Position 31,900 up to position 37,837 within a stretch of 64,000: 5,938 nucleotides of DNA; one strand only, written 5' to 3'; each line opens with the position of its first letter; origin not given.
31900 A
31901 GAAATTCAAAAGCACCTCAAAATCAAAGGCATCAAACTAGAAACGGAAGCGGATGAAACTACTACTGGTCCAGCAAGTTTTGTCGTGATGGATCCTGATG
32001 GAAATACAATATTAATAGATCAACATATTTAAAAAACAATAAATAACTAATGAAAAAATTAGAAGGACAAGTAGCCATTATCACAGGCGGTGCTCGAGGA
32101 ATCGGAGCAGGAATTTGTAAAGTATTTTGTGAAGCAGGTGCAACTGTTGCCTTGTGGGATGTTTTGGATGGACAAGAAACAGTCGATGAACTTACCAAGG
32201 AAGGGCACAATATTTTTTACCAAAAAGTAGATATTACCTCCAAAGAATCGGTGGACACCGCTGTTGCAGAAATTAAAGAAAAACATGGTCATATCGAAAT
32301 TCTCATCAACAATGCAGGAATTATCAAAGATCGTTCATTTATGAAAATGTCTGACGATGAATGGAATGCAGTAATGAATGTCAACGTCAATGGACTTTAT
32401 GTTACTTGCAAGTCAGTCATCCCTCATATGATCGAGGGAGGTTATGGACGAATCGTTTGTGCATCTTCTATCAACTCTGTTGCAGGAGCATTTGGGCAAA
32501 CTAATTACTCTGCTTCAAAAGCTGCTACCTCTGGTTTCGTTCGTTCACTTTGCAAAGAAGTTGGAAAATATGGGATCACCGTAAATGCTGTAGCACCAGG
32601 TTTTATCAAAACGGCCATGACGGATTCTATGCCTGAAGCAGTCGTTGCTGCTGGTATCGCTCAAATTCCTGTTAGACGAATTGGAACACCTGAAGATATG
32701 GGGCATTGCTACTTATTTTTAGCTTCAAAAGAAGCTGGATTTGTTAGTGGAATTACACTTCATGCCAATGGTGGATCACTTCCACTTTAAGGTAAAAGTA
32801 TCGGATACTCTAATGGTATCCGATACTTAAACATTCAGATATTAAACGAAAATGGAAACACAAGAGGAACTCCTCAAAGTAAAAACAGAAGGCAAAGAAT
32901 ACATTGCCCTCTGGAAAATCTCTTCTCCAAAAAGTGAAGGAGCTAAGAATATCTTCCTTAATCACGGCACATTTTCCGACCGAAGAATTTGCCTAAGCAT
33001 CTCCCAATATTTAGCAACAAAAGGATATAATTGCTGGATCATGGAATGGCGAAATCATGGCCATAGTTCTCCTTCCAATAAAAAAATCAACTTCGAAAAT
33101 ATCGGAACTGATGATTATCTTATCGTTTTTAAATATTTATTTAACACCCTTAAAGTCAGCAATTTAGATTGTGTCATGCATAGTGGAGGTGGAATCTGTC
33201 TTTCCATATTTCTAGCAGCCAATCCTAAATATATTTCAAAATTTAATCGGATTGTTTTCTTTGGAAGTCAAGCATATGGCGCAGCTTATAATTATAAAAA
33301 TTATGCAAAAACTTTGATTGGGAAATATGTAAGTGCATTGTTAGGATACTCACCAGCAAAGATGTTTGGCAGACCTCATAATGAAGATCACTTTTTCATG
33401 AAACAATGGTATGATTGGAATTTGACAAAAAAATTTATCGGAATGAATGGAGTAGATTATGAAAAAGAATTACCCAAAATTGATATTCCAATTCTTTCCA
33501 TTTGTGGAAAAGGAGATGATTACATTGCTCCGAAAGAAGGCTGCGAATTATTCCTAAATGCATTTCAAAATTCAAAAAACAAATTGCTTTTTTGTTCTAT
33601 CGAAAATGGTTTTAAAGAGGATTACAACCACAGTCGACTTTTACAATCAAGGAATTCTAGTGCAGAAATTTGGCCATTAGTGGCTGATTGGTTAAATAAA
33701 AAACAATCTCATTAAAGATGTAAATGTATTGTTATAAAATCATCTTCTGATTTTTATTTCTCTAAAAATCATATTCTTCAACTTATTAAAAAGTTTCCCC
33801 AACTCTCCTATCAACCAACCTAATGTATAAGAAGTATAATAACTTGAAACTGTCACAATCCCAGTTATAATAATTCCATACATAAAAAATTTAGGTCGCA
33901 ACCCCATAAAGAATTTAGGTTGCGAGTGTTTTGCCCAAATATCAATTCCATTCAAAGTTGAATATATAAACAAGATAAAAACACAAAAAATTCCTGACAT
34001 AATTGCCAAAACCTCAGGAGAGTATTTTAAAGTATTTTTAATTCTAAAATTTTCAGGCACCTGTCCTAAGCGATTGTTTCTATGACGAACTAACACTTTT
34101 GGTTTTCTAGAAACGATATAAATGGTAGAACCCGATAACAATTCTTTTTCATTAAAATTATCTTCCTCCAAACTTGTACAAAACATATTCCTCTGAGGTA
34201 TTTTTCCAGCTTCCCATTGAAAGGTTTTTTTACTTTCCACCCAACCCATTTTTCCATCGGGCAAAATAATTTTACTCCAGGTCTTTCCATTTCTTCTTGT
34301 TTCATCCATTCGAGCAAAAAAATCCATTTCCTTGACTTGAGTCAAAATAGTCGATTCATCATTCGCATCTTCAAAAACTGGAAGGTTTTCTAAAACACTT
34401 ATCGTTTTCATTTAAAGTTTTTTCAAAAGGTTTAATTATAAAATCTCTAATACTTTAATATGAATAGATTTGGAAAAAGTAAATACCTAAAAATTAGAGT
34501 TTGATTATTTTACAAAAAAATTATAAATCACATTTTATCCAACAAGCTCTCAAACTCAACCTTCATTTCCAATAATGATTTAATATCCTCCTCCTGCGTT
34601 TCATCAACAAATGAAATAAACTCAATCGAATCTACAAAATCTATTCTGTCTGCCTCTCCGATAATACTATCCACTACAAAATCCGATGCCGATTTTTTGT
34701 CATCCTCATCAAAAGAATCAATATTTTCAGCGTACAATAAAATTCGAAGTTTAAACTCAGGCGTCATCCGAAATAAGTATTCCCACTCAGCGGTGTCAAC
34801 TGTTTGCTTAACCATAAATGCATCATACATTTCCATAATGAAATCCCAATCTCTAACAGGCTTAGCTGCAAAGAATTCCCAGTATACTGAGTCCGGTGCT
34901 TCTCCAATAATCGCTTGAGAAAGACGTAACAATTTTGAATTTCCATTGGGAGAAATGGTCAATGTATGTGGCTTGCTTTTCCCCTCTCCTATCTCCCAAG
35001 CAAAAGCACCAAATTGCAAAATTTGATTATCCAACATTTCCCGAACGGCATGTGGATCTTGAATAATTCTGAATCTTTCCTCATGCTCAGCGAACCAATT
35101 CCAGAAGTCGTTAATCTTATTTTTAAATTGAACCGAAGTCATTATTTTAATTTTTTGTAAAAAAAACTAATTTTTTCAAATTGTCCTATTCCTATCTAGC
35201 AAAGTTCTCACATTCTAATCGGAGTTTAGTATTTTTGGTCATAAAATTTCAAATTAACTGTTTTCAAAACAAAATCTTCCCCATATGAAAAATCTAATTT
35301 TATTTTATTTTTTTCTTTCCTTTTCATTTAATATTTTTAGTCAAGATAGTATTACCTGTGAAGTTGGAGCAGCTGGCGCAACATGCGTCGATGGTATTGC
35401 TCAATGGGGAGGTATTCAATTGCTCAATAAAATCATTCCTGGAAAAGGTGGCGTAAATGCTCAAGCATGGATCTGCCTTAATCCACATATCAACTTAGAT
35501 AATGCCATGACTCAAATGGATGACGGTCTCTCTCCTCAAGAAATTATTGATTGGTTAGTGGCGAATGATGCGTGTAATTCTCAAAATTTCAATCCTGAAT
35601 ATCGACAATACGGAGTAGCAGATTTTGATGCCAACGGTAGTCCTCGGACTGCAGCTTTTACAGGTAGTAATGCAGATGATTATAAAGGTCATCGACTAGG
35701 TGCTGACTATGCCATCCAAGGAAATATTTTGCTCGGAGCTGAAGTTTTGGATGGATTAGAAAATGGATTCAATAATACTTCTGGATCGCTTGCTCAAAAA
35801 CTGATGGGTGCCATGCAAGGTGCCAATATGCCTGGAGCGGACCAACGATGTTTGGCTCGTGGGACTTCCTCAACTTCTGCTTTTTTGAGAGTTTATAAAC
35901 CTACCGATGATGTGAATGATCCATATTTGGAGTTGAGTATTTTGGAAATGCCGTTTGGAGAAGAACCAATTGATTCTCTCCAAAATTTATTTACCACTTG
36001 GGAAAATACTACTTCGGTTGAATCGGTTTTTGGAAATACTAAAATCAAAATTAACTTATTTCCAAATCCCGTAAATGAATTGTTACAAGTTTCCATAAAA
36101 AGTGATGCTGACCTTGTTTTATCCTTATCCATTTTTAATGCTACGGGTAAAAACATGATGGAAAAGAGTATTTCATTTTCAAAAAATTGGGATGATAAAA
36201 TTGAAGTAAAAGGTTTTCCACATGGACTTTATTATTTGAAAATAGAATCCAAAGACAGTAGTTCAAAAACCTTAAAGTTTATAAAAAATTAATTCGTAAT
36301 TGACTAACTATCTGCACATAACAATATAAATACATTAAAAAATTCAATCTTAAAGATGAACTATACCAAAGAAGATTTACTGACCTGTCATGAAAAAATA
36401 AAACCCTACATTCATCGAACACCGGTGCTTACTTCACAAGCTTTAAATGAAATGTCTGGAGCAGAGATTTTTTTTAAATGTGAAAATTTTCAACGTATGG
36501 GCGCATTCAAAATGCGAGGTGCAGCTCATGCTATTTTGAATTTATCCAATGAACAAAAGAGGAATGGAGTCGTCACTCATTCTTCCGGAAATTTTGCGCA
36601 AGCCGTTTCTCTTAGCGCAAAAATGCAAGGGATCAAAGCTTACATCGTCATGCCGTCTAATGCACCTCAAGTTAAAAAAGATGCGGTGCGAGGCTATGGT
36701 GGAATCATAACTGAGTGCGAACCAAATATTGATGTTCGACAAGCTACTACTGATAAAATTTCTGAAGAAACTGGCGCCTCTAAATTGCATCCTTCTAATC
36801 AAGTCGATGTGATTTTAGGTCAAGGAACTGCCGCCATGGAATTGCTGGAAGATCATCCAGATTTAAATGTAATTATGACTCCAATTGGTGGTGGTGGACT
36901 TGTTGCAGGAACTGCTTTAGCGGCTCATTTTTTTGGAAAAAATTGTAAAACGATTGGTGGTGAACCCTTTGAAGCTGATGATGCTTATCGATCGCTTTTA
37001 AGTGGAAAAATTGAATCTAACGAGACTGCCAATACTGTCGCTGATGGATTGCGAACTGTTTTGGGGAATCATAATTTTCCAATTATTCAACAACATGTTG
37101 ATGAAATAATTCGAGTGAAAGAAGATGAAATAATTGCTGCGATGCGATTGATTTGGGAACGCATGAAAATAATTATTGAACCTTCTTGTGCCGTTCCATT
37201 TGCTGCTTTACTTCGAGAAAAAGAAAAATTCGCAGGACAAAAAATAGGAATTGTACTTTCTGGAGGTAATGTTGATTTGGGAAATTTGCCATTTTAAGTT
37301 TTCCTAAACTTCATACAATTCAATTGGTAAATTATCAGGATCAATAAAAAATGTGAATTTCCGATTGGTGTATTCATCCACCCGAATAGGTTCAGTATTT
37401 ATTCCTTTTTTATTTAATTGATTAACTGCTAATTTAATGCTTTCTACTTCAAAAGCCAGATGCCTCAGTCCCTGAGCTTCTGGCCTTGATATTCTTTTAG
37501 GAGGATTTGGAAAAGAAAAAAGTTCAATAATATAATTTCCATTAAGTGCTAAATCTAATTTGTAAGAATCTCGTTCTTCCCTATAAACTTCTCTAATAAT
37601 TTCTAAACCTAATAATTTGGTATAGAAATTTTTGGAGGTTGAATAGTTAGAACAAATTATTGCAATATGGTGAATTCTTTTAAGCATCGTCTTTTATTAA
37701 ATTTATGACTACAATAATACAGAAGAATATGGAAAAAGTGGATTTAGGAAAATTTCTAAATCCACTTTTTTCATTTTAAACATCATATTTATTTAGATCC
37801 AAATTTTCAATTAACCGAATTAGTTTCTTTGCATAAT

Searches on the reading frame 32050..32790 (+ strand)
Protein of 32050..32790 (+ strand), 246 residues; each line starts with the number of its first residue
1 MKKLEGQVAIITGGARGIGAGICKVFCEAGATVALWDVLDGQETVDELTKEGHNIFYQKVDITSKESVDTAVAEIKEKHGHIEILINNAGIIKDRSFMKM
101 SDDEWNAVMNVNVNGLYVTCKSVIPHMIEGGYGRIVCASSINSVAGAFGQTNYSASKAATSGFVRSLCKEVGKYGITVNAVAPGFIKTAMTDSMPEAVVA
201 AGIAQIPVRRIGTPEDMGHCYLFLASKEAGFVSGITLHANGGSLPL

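Call 33: search_protein_families(library=pfam, proteins=[window:32050-32790:+], max_evalue=0.001)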
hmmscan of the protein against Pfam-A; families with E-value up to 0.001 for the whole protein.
window:32050-32790:+ (246 aa): 5 families
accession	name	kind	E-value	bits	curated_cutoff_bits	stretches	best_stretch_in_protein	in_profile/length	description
PF13561.12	adh_short_C2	-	1.2e-62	212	27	1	15-242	3-234/236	Enoyl-(Acyl carrier protein) reductase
PF00106.31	adh_short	-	2.2e-59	200.6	26.6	1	7-195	1-191/195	short chain dehydrogenase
PF08659.16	KR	-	2.3e-22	80.2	22.6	1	9-169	3-165/180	KR domain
PF01073.25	3Beta_HSD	-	1.7e-06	27.7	22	1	10-147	1-123/280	3-beta hydroxysteroid dehydrogenase/isomerase family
PF01370.27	Epimerase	-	0.00013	21.9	20.9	1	10-184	2-176/240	NAD dependent epimerase/dehydratase family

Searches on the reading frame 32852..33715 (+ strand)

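Call 33: search_protein_families(library=pfam, proteins=[window:32852-33715:+], max_evalue=0.001)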
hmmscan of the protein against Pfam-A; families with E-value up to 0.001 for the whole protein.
window:32852-33715:+ (287 aa): 2 families
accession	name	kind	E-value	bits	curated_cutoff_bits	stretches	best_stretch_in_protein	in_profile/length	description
PF00561.26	Abhydrolase_1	-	7.3e-11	42.6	25.8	1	34-130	3-96/245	alpha/beta hydrolase fold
PF12146.15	Hydrolase_4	-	1e-07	32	27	1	32-239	5-219/239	Serine aminopeptidase, S33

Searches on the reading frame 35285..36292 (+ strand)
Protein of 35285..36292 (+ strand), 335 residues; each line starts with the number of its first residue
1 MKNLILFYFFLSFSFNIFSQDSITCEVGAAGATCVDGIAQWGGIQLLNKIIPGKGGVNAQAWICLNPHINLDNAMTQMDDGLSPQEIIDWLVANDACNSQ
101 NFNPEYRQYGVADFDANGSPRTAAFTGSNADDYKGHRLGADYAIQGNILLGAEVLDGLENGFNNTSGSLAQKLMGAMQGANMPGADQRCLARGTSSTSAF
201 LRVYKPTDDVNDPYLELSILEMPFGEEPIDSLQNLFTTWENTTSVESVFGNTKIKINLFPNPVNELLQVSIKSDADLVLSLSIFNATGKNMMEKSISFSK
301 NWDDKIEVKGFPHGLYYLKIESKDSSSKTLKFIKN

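Call 33: search_protein_families(library=pfam, proteins=[window:35285-36292:+], max_evalue=0.001)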
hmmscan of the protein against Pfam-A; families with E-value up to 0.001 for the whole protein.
window:35285-36292:+ (335 aa): 2 families
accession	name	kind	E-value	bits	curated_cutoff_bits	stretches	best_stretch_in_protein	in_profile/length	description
PF06267.17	DUF1028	-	2.4e-26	93.2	26.2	1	15-219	2-183/193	Family of unknown function (DUF1028)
PF18962.6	Por_Secre_tail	-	2.5e-10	40.9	27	1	258-328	1-70/75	Secretion system C-terminal sorting domain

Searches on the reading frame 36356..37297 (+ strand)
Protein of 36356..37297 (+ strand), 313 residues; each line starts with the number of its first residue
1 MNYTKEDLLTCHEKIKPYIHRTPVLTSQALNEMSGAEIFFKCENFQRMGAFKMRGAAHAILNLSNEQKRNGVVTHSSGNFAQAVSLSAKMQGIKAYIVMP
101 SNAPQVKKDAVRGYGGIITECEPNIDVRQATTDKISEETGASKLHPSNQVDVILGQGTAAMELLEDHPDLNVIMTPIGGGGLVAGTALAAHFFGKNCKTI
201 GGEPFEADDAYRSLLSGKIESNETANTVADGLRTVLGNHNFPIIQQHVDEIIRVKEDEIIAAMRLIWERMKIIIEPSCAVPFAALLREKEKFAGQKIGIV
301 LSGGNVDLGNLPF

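Call 33: search_protein_families(library=pfam, proteins=[window:36356-37297:+], max_evalue=0.001)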
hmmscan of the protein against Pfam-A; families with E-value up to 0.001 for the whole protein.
window:36356-37297:+ (313 aa): 1 family
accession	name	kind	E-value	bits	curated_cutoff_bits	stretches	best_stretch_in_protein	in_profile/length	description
PF00291.31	PALP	-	2.7e-74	250.6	35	1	16-303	2-295/295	Pyridoxal-phosphate dependent enzyme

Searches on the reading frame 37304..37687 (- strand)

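Call 33: search_protein_families(library=pfam, proteins=[window:37304-37687:-], max_evalue=0.001)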
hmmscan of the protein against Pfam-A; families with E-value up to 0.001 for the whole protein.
window:37304-37687:- (127 aa): 4 families
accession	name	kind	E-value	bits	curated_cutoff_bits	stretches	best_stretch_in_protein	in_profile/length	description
PF00903.31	Glyoxalase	-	7e-23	81.7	20.6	1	4-124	1-121/121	Glyoxalase/Bleomycin resistance protein/Dioxygenase superfamily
PF13669.12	Glyoxalase_4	-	7.4e-11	42.8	27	1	6-113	1-109/109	Glyoxalase/Bleomycin resistance protein/Dioxygenase superfamily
PF12681.13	Glyoxalase_2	-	5.9e-05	23.4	30.1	1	8-125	4-114/118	Glyoxalase-like domain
PF13468.12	Glyoxalase_3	-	0.0001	22.9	25.1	1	5-118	1-122/176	Glyoxalase-like domain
